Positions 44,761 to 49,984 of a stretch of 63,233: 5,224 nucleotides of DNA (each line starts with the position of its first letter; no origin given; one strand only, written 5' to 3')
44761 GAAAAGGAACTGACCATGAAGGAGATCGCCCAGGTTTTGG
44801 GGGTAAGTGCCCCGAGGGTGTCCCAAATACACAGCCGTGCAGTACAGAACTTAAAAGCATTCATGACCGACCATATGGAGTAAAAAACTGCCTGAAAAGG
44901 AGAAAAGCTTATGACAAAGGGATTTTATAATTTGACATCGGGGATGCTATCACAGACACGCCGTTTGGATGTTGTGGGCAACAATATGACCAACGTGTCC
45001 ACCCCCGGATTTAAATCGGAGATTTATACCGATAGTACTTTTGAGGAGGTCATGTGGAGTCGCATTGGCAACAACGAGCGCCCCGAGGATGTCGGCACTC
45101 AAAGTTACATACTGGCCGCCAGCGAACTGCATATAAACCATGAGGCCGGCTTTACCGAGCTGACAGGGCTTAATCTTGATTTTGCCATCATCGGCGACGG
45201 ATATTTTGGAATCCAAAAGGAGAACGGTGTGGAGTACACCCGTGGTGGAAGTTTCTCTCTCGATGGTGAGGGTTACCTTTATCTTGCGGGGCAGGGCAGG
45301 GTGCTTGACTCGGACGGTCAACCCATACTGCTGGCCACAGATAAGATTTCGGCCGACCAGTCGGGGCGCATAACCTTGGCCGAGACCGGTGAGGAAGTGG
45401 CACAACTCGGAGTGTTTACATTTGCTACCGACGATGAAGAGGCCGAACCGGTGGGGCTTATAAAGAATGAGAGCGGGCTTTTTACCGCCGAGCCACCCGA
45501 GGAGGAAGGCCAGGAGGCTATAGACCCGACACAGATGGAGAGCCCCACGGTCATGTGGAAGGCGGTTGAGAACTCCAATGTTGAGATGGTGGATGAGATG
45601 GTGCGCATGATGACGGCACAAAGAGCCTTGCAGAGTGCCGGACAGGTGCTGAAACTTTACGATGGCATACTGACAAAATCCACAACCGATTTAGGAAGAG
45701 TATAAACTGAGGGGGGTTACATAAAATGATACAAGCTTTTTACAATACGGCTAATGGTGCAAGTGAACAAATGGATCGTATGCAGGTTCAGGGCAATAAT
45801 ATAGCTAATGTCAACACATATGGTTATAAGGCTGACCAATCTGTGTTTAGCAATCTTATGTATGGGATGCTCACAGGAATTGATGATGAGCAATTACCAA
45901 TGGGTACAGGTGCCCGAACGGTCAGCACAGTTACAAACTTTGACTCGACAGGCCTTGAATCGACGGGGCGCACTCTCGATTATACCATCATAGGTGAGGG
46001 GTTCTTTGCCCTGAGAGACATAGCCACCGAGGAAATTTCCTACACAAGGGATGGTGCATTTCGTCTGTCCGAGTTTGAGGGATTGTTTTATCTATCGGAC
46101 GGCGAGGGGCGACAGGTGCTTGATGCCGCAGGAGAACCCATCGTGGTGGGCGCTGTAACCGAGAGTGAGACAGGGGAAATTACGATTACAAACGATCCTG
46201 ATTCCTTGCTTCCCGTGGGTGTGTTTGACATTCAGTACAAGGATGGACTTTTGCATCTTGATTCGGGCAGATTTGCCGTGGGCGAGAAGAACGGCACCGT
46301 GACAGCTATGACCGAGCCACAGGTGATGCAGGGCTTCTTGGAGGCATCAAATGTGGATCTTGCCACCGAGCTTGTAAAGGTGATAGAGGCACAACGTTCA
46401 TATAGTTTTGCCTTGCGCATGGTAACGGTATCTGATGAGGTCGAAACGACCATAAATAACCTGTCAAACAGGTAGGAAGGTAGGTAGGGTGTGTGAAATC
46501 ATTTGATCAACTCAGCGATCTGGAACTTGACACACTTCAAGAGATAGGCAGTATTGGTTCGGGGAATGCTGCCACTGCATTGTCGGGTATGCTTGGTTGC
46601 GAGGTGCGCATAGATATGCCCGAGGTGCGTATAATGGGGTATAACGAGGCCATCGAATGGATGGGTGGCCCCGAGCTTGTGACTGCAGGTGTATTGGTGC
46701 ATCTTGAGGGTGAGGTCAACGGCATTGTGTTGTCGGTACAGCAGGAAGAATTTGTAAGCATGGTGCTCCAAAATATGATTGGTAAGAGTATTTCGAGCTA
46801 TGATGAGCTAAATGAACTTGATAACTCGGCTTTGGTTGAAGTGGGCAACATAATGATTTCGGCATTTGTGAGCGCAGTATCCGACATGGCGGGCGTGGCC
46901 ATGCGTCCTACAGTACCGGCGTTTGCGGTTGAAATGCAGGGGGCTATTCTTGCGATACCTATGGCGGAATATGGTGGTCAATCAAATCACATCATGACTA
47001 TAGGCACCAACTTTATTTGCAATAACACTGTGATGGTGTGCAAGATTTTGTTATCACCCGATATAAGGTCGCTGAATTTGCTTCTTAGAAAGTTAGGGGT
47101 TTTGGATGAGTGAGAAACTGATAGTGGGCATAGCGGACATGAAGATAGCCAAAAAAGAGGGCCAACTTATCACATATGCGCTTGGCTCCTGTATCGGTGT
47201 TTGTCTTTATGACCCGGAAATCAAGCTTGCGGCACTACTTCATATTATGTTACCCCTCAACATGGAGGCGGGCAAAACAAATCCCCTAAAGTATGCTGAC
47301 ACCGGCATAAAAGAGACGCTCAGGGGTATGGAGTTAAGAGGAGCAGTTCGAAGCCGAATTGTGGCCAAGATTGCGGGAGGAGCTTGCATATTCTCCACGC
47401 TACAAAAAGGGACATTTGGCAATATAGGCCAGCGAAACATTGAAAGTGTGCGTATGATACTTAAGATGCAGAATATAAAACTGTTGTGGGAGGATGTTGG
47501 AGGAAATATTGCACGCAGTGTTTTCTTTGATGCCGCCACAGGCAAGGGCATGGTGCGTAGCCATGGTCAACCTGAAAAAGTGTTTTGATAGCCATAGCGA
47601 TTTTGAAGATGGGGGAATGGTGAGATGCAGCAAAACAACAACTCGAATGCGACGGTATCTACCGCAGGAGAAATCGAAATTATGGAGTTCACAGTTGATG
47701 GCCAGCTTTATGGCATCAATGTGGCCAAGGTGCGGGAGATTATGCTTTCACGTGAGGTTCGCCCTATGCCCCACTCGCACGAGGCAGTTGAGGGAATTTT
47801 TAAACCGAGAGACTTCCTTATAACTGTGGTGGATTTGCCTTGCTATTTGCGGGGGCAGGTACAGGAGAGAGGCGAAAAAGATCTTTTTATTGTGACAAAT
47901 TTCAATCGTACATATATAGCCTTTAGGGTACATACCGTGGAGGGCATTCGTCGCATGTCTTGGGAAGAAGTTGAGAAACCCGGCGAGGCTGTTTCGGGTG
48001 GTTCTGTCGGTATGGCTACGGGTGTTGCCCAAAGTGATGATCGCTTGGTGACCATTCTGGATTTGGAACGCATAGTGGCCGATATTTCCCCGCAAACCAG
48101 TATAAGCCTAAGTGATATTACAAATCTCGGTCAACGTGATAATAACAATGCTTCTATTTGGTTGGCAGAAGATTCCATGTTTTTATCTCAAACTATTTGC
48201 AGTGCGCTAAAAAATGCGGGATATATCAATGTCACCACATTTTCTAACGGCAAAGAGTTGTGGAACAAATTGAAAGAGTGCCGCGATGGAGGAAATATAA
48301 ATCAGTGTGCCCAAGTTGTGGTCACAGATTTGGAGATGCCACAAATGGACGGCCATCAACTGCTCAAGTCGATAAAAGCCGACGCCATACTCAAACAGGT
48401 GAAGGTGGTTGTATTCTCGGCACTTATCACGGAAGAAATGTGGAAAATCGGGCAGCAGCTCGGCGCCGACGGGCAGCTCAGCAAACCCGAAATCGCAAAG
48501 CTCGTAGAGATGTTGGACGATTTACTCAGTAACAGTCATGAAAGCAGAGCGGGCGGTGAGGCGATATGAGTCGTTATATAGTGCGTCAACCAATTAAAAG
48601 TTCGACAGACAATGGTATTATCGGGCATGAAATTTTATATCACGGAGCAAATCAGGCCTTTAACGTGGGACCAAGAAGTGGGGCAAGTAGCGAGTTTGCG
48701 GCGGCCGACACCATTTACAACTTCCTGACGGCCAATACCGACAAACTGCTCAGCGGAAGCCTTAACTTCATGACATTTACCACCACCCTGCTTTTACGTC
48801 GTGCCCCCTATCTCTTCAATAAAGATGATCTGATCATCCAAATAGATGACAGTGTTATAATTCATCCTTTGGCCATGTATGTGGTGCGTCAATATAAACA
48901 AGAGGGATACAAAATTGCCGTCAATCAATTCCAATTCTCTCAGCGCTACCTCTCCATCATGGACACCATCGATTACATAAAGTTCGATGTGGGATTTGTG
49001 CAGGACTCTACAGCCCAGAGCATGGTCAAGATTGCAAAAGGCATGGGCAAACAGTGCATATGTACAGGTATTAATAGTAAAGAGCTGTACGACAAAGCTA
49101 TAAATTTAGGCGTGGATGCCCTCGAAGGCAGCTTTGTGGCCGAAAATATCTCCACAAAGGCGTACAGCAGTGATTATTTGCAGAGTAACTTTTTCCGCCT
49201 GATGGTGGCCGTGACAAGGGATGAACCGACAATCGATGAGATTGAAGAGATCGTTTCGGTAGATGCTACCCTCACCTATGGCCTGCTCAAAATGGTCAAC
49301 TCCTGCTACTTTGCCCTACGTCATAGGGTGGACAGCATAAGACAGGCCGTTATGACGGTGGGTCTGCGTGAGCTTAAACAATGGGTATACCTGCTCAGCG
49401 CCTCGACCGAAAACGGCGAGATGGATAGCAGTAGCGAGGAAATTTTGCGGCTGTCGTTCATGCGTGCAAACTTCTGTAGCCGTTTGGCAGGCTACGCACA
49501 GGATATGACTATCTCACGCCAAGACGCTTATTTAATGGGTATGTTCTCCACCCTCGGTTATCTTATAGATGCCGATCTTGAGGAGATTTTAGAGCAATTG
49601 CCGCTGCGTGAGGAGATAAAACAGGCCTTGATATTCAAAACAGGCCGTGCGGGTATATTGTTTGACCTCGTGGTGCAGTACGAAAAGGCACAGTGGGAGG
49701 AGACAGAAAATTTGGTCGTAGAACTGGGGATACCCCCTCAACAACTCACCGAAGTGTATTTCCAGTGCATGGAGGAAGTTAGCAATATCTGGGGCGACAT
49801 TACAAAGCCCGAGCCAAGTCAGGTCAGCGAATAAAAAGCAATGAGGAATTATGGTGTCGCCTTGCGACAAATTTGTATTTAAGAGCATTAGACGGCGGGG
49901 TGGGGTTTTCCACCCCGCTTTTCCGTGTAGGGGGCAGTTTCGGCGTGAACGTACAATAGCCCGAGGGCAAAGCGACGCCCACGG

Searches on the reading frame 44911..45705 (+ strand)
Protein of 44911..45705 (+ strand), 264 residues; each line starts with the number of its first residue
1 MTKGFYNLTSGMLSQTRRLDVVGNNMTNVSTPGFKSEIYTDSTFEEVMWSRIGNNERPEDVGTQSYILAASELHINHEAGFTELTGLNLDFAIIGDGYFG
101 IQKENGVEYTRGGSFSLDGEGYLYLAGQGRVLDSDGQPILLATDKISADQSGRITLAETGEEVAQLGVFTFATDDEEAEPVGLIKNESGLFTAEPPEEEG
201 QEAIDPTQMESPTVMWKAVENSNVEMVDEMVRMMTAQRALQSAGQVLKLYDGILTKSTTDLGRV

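Call 6: search_protein_families(library=pfam, proteins=[window:44911-45705:+], max_evalue=0.001)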
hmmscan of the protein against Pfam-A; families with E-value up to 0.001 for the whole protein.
window:44911-45705:+ (264 aa): 3 families
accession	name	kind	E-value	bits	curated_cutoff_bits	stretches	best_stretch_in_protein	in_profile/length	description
PF06429.18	Flg_bbr_C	-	1.1e-09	38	23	1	218-256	4-42/46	Flagellar basal body rod FlgEFG protein C-terminal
PF22692.1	LlgE_F_G_D1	-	1.7e-08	34.9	27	1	92-153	1-61/64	Flagellar hook protein FlgE/F/G D1 domain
PF00460.25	Flg_bb_rod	-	2e-06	28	20.7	1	5-35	1-31/31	Flagella basal body rod protein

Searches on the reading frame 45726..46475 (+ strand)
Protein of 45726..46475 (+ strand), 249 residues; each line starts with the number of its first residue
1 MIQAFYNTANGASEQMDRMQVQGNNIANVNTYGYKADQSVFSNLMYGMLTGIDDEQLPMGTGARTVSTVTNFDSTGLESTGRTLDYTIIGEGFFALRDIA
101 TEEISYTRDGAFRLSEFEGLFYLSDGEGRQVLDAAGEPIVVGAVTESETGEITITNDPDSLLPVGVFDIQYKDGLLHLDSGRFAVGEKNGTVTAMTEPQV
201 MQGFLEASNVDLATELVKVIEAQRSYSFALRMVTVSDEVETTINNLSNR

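Call 6: search_protein_families(library=pfam, proteins=[window:45726-46475:+], max_evalue=0.001)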
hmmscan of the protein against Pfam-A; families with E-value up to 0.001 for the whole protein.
window:45726-46475:+ (249 aa): 3 families
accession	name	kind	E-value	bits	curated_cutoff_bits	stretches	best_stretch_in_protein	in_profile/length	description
PF06429.18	Flg_bbr_C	-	8.5e-15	54.4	23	1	201-246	1-46/46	Flagellar basal body rod FlgEFG protein C-terminal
PF22692.1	LlgE_F_G_D1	-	9.3e-07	29.4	27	1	88-155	2-57/64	Flagellar hook protein FlgE/F/G D1 domain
PF00460.25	Flg_bb_rod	-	6.6e-05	23.2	20.7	1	6-35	2-31/31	Flagella basal body rod protein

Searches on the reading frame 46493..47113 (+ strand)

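Call 6: search_protein_families(library=pfam, proteins=[window:46493-47113:+], max_evalue=0.001)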
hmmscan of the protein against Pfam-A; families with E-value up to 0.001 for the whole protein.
window:46493-47113:+ (206 aa): 1 family
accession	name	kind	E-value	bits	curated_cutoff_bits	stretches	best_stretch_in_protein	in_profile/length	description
PF04509.17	CheC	-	4e-16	59.1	22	2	11-44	2-35/38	CheC-like family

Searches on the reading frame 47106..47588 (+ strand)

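Call 6: search_protein_families(library=pfam, proteins=[window:47106-47588:+], max_evalue=0.001)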
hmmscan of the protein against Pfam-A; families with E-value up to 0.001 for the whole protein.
window:47106-47588:+ (160 aa): 1 family
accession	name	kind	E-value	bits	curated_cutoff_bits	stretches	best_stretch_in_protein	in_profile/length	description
PF03975.18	CheD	-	9.3e-29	100.2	25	1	48-151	1-107/108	CheD chemotactic sensory transduction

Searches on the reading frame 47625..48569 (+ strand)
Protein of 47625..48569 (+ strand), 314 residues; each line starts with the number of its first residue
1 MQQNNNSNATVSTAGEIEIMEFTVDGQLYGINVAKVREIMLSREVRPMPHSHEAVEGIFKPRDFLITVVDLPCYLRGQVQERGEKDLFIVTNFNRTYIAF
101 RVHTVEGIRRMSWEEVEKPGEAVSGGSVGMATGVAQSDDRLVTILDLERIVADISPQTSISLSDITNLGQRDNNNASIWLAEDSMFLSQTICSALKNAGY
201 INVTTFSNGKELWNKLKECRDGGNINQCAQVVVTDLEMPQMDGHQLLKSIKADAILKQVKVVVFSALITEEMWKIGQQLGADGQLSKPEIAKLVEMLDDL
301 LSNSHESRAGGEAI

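Call 6: search_protein_families(library=pfam, proteins=[window:47625-48569:+], max_evalue=0.001)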
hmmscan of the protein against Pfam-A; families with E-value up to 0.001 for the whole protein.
window:47625-48569:+ (314 aa): 2 families
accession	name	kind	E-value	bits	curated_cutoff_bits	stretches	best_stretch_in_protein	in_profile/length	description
PF01584.24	CheW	-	8.4e-29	100.4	23.5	1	19-153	2-136/138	CheW-like domain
PF00072.30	Response_reg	-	2.7e-17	63.4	30.2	1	178-297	1-110/111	Response regulator receiver domain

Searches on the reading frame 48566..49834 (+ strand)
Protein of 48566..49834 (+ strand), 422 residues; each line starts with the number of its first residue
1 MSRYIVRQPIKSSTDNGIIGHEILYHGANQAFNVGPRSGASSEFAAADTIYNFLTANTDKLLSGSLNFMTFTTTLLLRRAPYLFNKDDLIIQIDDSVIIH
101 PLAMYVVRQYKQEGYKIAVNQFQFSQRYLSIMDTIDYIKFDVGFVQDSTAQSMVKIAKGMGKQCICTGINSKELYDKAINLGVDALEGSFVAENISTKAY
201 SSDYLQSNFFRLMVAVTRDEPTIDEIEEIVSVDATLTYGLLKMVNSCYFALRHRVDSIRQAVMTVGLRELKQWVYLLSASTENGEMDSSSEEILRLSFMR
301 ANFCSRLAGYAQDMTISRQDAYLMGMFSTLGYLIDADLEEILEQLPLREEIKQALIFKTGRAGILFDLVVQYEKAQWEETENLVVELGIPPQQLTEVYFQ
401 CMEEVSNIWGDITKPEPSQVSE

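Call 6: search_protein_families(library=pfam, proteins=[window:48566-49834:+], max_evalue=0.001)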
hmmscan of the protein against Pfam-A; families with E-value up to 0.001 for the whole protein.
window:48566-49834:+ (422 aa): 2 families
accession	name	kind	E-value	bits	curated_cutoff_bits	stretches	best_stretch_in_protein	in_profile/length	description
PF08668.18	HDOD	-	4.4e-21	75.7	22.9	1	207-336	6-136/196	HDOD domain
PF00563.25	EAL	-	4.5e-12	46.3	31.3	1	81-193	111-235/236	EAL domain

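Call 59: search_solved_structures(query=window:48566-49834:+, max_evalue=0.001, show_alignments=2)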
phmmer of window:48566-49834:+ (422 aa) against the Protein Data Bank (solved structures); distinct sequences matched with E-value up to 0.001: 0.
